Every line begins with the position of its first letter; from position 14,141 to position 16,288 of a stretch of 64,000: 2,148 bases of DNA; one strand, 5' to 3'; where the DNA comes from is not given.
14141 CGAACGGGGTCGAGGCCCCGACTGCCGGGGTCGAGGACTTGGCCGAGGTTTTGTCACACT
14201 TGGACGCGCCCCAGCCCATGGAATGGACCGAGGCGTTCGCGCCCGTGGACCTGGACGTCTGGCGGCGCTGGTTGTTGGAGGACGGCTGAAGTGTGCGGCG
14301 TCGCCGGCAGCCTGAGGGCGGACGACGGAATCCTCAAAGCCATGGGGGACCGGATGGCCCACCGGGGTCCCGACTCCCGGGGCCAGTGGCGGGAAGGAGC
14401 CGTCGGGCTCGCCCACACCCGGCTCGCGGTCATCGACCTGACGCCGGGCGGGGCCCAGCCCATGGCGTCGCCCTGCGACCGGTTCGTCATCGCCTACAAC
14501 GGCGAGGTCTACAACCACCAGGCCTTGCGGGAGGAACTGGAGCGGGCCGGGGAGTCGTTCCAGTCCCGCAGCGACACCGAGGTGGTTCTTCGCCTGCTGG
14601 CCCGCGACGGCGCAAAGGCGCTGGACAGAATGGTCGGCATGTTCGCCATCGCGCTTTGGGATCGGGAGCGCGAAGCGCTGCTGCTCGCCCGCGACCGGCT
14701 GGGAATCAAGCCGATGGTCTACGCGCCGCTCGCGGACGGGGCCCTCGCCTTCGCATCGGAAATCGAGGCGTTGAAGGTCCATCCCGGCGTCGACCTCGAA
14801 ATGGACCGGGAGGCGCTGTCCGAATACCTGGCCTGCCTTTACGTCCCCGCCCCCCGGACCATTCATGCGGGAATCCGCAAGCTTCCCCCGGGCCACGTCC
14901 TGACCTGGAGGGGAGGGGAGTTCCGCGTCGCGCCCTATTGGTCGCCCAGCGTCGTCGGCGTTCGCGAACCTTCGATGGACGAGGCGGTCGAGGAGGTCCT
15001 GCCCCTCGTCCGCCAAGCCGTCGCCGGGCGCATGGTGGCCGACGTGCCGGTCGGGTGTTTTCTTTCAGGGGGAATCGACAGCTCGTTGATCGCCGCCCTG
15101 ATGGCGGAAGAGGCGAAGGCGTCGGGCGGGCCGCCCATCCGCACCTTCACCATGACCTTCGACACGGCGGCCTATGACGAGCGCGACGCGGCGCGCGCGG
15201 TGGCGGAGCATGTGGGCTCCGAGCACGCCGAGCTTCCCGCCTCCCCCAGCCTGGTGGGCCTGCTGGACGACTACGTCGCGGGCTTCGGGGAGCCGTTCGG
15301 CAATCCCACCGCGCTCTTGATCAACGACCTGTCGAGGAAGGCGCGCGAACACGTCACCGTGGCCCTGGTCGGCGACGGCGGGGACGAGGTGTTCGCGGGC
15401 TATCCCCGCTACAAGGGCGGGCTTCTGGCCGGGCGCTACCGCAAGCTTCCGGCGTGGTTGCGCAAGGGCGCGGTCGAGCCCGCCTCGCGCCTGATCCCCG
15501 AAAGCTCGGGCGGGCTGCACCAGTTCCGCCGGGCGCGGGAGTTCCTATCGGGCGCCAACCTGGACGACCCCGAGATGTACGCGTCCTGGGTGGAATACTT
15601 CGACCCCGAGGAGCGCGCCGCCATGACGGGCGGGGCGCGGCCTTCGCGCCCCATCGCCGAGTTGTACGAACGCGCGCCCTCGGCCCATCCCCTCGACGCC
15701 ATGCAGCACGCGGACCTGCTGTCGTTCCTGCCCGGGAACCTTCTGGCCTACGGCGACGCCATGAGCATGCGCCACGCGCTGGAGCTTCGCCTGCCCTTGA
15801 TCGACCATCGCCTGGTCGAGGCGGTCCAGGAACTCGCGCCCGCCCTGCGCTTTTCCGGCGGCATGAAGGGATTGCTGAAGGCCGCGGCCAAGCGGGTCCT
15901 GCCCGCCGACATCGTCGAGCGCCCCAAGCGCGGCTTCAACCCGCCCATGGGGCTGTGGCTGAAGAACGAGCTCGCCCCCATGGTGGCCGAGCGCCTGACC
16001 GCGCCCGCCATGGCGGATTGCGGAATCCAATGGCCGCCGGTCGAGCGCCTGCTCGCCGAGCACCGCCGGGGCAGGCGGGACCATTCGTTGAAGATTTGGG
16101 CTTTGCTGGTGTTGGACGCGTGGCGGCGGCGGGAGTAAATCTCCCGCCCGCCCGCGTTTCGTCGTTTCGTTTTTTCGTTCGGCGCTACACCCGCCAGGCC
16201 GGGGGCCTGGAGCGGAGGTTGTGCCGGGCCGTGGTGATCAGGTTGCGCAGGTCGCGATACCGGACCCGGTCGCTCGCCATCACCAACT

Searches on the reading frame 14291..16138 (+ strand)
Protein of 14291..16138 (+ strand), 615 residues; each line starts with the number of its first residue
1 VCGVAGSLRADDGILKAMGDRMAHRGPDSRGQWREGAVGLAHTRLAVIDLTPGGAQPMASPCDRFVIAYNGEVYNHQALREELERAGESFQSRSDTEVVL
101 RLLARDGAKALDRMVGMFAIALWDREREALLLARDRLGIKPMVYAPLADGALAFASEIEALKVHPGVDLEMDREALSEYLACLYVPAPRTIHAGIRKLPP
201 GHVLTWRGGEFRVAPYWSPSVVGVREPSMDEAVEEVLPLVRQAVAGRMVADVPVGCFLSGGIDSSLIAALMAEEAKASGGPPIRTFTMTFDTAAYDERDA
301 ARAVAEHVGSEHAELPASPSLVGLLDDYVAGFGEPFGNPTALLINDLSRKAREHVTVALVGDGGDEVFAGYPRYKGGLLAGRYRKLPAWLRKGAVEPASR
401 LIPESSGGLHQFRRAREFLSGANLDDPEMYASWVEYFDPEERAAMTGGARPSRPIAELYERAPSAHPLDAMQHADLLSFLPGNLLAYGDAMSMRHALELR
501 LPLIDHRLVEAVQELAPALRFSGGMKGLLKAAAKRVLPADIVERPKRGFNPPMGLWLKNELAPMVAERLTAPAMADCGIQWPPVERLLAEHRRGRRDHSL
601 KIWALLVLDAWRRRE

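Call 88: search_protein_families(library=pfam, max_evalue=0.00001, proteins=[window:14291-16138:+])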
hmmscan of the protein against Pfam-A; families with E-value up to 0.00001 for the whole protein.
window:14291-16138:+ (615 aa): 3 families
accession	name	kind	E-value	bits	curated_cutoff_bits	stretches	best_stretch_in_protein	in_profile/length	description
PF00733.27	Asn_synthase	-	6.1e-86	289.7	21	1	236-612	2-353/354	Asparagine synthase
PF13522.11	GATase_6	-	5.9e-43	146.4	27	1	27-157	1-130/130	Glutamine amidotransferase domain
PF13537.11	GATase_7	-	1.8e-41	141.5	25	1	42-162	1-122/123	Glutamine amidotransferase domain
